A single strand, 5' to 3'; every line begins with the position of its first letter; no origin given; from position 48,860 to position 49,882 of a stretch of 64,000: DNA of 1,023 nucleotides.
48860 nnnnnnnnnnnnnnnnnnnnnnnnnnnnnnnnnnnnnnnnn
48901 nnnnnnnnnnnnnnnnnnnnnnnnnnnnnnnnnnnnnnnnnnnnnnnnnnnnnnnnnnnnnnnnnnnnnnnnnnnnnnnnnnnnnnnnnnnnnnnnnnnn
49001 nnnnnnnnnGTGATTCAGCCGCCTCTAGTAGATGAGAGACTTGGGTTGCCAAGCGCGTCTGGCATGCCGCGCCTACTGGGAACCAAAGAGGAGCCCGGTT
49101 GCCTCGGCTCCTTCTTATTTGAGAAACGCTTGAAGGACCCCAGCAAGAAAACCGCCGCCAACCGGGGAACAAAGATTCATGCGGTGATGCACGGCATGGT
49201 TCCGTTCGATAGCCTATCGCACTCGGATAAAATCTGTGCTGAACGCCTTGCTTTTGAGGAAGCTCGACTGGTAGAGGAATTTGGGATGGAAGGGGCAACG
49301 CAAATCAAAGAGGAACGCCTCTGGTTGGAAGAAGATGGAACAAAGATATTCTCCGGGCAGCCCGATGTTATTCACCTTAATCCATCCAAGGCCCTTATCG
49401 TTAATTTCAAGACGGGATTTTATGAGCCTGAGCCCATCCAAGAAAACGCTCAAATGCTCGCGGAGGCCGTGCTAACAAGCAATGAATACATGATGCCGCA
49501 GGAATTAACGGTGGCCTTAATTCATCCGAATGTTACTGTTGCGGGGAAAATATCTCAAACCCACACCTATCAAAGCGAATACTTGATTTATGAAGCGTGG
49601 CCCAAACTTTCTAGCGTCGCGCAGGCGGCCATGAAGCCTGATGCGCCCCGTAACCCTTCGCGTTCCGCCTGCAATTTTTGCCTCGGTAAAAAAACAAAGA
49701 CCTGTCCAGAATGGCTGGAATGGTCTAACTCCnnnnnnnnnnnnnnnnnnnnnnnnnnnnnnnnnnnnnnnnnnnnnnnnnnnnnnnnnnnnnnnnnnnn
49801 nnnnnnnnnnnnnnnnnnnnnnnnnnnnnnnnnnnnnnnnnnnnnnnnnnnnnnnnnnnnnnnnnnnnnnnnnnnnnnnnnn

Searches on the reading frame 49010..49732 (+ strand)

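Call 21: search_protein_families(library=phrogs, proteins=[window:49010-49732:+], max_evalue=0.001)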
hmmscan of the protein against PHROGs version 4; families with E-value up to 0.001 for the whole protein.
window:49010-49732:+ (241 aa): 1 family
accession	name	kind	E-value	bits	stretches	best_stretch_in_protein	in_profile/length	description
phrog_69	-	DNA, RNA and nucleotide metabolism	6e-12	46.3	1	30-237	100-328/501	exonuclease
